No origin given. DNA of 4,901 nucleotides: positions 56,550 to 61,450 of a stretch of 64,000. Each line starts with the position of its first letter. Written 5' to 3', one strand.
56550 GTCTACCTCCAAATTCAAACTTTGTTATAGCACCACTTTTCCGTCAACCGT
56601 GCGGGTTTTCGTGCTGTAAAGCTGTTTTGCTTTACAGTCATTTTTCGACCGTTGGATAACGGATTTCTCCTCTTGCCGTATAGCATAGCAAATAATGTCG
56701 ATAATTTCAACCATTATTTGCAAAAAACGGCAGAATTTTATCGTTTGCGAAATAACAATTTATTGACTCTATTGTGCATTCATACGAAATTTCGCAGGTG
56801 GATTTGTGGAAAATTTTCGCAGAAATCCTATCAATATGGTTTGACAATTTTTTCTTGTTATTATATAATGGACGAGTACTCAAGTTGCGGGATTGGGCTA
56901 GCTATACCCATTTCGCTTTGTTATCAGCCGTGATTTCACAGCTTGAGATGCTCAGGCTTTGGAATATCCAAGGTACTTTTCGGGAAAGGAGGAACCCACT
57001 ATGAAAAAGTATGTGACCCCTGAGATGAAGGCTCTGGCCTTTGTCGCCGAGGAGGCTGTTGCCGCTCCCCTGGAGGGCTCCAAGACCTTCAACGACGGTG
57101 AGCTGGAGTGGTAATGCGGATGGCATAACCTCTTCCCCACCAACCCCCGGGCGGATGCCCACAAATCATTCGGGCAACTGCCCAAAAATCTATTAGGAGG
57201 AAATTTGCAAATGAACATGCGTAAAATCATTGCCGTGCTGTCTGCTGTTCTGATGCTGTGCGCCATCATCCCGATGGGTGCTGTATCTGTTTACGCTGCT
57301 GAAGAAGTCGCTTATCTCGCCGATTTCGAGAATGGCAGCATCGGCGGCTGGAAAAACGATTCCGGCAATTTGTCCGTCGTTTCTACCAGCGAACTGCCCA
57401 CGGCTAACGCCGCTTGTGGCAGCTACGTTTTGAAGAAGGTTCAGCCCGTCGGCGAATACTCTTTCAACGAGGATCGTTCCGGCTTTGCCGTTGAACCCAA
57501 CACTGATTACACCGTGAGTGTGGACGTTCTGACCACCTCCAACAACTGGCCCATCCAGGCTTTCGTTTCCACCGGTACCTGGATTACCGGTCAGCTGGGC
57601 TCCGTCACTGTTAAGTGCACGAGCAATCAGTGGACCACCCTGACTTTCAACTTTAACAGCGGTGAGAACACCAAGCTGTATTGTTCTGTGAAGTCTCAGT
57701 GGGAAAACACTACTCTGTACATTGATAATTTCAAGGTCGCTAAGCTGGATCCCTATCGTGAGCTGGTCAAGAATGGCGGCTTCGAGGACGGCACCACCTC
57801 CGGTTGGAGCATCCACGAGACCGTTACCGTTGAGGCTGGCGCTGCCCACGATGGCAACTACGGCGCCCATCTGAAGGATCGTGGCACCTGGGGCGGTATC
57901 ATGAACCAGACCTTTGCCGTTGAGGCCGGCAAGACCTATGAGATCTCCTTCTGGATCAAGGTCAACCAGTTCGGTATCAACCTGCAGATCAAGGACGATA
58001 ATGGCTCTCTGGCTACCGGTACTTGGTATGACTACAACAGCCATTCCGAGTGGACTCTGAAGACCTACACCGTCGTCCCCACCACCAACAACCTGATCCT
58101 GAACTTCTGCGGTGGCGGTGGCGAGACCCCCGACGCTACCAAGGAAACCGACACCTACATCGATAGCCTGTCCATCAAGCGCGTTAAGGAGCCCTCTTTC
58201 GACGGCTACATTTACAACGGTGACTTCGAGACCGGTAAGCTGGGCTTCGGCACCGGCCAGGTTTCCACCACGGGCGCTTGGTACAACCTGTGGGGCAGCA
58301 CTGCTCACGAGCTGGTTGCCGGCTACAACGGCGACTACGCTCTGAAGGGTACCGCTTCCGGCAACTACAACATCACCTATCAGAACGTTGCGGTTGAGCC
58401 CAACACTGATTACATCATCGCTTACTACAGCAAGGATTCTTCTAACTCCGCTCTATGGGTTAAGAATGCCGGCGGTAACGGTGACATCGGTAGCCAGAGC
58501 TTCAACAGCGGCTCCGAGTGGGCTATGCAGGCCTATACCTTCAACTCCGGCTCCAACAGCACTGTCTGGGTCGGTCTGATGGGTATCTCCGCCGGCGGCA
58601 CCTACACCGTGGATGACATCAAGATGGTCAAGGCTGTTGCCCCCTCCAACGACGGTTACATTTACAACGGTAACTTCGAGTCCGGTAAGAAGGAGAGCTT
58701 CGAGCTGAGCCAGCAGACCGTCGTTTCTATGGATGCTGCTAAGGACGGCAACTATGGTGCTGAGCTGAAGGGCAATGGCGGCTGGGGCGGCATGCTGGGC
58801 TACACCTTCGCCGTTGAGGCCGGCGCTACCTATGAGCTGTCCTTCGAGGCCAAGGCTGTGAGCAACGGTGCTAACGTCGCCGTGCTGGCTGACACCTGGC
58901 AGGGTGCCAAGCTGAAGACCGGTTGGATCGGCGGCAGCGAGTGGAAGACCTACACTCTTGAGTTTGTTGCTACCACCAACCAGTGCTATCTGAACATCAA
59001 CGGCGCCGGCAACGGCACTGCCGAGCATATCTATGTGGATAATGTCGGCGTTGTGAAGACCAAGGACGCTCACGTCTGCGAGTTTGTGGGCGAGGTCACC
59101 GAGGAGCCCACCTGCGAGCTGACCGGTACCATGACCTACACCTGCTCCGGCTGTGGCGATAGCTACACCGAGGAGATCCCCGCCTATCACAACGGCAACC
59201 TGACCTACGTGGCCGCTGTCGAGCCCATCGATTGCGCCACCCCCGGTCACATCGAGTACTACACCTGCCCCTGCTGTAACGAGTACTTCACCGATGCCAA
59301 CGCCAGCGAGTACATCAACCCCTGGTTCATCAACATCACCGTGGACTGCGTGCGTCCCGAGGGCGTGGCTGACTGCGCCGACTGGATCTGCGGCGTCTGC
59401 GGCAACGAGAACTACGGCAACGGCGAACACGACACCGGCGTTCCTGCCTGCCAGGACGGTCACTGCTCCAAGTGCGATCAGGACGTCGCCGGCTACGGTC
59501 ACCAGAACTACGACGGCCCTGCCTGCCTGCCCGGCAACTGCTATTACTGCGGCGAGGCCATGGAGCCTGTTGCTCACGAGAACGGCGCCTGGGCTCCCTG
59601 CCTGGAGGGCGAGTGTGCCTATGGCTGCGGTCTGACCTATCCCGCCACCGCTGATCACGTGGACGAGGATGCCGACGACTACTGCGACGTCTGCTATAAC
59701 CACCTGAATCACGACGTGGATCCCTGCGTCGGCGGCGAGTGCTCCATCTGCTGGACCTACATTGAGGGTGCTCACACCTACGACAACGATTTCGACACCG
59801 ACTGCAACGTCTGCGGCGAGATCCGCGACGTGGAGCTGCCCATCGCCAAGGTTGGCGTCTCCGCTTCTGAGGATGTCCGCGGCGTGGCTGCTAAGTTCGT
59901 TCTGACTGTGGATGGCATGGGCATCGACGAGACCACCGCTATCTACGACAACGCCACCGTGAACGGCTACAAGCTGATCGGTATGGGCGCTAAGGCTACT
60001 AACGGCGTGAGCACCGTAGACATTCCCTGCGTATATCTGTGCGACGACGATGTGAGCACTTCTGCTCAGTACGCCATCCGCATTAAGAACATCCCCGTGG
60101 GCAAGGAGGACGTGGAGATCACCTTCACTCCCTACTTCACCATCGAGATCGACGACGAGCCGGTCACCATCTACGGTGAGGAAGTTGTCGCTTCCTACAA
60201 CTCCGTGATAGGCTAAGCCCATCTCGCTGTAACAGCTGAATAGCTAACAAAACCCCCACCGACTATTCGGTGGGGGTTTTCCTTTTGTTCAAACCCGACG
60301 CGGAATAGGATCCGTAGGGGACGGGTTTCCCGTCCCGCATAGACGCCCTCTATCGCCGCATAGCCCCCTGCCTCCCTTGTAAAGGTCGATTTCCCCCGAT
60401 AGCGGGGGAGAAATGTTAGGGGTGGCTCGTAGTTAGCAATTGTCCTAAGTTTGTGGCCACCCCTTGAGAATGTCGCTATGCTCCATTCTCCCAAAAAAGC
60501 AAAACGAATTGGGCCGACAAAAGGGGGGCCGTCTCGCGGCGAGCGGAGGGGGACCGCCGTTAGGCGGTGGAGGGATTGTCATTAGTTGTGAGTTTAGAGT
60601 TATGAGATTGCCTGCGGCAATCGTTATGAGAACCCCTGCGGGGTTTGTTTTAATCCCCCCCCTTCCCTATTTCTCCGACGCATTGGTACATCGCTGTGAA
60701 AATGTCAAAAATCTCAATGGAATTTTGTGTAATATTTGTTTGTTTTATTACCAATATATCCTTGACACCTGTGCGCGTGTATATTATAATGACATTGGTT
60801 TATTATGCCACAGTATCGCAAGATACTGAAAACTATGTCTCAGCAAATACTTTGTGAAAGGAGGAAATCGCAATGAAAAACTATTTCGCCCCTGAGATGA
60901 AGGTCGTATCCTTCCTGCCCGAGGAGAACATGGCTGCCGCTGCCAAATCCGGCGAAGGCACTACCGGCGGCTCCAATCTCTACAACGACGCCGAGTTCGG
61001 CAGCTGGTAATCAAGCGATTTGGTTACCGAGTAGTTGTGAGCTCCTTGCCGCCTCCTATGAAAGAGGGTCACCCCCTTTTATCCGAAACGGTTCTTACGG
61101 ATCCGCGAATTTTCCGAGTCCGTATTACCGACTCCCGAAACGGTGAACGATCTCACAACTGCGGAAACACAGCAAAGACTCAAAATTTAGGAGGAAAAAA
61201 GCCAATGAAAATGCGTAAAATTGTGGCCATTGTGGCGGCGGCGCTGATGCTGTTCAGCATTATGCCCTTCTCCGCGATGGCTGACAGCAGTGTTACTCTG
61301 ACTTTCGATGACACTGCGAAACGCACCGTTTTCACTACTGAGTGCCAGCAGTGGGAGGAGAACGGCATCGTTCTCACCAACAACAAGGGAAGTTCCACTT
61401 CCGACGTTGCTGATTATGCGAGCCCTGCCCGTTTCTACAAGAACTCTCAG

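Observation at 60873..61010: Second copy of the peptide module (P2), same architecture upstream of a second giant Cys-rich protein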

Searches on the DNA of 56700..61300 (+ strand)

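Call 42: search_rna_families(source=window, start=56700, end=61300, threshold=evalue, max_evalue=1)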
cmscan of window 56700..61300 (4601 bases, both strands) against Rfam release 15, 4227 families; matches with E-value up to 1: 4.
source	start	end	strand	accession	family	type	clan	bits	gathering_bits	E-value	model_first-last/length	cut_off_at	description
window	60155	60288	+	RF01771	rnk_leader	Cis-reg; leader;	-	27.2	50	0.14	1-109/109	no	Enterobacteria rnk leader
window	60172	60288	+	RF01772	rnk_pseudo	Cis-reg; leader;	-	24.6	55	0.51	1-108/108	no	Pseudomonas rnk leader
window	60869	60924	+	RF01131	sR47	Gene; snRNA; snoRNA; CD-box;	CL00132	20.4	40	0.14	1-55/55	no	Small nucleolar RNA sR47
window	59035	59081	+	RF01134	sR30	Gene; snRNA; snoRNA; CD-box;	-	19.4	38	0.12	1-57/57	no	Small nucleolar RNA sR30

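Call 81: build_rna_model(alignment_id=A7, structure=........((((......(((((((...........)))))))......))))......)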
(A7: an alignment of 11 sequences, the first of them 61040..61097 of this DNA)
Model R1 built from alignment A7 (11 sequences, 59 columns); structure: as given.
model positions 50; base pairs 11; branch points 0; effective number of sequences 10.08; information 1.106 bits per position. Calibrated on 0.2 Mb of random sequence (short: E-values are rough).
structure used (alignment columns):
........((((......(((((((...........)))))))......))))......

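Call 82: search_with_rna_model(model_id=R1, sources=[window, L001, L002, L004, L005, L006, L007, L008, L009, L010, L011, L012, L013, L014, L016, L017, L018, L020, L021, L022, L023, L024, L025, L027, L028, L029, L030, L031, L032, L033, L034, L035, L036, L037, L040, L043, L044], max_evalue=1)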
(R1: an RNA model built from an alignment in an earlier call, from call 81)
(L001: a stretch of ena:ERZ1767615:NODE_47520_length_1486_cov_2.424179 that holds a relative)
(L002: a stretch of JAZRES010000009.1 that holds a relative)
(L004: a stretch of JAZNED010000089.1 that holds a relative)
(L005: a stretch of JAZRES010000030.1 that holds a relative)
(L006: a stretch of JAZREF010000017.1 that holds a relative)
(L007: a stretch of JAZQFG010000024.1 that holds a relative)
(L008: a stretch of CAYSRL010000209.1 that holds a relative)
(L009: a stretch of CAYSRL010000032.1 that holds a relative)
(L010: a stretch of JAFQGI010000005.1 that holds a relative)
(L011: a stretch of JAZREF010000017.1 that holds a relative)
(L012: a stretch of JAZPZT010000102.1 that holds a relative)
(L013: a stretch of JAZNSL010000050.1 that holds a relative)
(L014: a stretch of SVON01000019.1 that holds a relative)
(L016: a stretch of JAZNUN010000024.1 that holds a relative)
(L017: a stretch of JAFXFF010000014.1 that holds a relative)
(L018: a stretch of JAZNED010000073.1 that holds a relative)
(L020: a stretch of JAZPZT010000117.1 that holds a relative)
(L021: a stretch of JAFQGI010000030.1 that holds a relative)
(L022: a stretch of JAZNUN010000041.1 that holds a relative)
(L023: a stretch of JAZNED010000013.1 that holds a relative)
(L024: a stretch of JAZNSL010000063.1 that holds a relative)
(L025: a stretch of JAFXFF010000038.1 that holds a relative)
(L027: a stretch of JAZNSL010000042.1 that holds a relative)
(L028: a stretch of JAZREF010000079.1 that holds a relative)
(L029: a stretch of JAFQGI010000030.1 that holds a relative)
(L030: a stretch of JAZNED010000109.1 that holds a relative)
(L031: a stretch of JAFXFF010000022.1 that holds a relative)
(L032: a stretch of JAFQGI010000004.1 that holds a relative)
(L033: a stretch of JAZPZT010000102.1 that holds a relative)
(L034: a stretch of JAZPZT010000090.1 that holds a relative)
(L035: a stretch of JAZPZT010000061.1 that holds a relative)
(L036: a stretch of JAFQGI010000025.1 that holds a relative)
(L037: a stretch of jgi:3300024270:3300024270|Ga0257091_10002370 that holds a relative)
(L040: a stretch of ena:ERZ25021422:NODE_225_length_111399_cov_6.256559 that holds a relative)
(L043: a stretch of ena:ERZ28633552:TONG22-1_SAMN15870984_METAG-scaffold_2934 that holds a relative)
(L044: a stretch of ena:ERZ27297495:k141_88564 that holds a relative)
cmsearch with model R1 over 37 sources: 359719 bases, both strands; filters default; matches with E-value up to 1: 36.
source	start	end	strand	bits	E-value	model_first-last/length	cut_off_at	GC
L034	1651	1700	+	68.2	6.5e-16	1-50/50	no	0.62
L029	192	241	-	67.9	8e-16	1-50/50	no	0.64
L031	3192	3241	+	66.5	2e-15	1-50/50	no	0.6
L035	7885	7932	+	64.6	6.6e-15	1-50/50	no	0.54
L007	2766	2813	-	63.8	1.1e-14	1-50/50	no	0.54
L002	5648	5697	-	63.5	1.3e-14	1-50/50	no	0.56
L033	2425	2472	+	62.5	2.5e-14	1-50/50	no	0.5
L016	680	729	+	60.4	9.7e-14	1-50/50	no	0.58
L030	2644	2692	-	60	1.2e-13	1-50/50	no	0.53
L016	3810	3859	+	59.3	2e-13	1-50/50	no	0.58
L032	4830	4877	+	57.1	7.9e-13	1-50/50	no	0.46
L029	6441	6486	-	54.6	3.8e-12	1-50/50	no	0.65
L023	2339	2386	-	51.4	2.8e-11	1-50/50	no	0.44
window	61042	61097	+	50.7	4.4e-11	1-50/50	no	0.52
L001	367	422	+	50.7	4.4e-11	1-50/50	no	0.52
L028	7292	7341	+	41.5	1.5e-08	1-50/50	no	0.56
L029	270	323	-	30.6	1.6e-05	1-50/50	no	0.56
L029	359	412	-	30.1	2.1e-05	1-50/50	no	0.54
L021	7387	7442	+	24.6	0.00073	1-50/50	no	0.55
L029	7227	7278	-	24.2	0.00088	1-50/50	no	0.58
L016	4039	4067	+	21.6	0.0048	1-50/50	no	0.52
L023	2442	2500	-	18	0.048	1-50/50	no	0.56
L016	910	938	+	17.7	0.058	1-50/50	no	0.59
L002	5591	5619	-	17.4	0.067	1-50/50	no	0.62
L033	2563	2591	+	17.3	0.075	1-50/50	no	0.62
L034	1764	1792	+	17.1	0.081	1-50/50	no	0.59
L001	445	474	+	16.5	0.13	1-50/50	no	0.6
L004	5205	5245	-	16.2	0.14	1-50/50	no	0.63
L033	770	795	+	16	0.17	1-50/50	no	0.62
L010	359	407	+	15.3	0.26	1-50/50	no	0.61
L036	5801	5835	-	15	0.31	1-50/50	no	0.63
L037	13227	13277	+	14.5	0.44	1-50/50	no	0.49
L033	1824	1872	+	13.7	0.71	1-50/50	no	0.47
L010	783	821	+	13.7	0.72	1-50/50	no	0.56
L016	2688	2707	+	13.4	0.88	1-50/50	no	0.65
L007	2717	2746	-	13.4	0.88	1-50/50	no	0.6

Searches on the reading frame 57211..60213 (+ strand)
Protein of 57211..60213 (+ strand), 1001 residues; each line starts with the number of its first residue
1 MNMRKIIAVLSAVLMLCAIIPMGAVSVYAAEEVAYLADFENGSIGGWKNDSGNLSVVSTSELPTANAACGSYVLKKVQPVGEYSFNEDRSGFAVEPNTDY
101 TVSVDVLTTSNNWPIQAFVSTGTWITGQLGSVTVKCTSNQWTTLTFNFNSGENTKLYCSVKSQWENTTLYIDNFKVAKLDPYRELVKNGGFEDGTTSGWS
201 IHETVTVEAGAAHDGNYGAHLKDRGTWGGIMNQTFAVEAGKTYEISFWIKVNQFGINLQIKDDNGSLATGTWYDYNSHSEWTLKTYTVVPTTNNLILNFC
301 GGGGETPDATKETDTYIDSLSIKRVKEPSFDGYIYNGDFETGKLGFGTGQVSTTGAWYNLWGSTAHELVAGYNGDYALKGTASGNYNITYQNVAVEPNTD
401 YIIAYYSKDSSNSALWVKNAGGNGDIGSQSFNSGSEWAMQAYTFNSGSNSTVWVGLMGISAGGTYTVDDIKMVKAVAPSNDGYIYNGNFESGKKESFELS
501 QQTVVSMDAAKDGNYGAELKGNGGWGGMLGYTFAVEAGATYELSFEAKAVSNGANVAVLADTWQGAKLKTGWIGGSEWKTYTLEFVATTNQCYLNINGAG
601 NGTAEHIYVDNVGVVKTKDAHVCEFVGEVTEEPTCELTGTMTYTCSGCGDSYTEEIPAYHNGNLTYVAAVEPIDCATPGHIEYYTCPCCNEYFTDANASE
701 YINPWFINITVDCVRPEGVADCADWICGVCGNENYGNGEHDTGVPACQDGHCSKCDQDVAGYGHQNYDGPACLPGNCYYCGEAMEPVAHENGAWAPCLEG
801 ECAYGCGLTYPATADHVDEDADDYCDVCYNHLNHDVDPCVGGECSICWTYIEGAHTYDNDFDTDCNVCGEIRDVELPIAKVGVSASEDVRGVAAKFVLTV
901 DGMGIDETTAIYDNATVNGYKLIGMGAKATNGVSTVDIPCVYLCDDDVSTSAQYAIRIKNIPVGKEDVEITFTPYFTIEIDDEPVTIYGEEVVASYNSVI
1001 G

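Call 12: search_protein_families(library=ncbifam, proteins=[window:57211-60213:+], max_evalue=1)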
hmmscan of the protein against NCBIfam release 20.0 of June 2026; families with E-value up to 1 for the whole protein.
window:57211-60213:+ (1001 aa): 3 families
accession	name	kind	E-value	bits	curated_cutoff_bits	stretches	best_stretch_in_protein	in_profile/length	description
NF033675.1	NTTRR-F1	subfamily_domain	4.9e-16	59.2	70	2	183-250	3-68/155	NTTRR-F1 domain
TIGR04362.1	choice_anch_C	subfamily_domain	1.8e-06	28.3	120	2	509-614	46-157/157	choice-of-anchor C family protein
NF058548.1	BT_4411_fam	equivalog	0.23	10.9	220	1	536-560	97-120/223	BT4411 family hyaluronic acid-binding protein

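Call 13: search_protein_families(library=pfam, proteins=[window:57211-60213:+], max_evalue=1)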
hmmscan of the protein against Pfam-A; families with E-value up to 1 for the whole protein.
window:57211-60213:+ (1001 aa): 6 families
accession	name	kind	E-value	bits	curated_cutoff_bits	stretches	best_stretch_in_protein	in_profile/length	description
PF02018.23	CBM_4_9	-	2.3e-30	106.2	25.9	4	184-302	2-132/136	Carbohydrate binding domain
PF04862.18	DUF642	-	2.6e-05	24.5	27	1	531-601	70-141/157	Protein of unknown function (DUF642)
PF10613.14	Lig_chan-Glu_bd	-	0.0083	16.7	30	0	506-536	48-78/115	Ligated ion channel L-glutamate- and glycine-binding site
PF22637.2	CBM_4_9_1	-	0.017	15.8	27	0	94-155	65-126/148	BppA domain 1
PF13620.12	CarboxypepD_reg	-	0.26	12.1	32.3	0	364-399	28-63/82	Carboxypeptidase regulatory-like domain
PF03424.20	CBM_17_28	-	0.58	10.6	25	0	191-209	6-24/176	Carbohydrate binding domain (family 17/28)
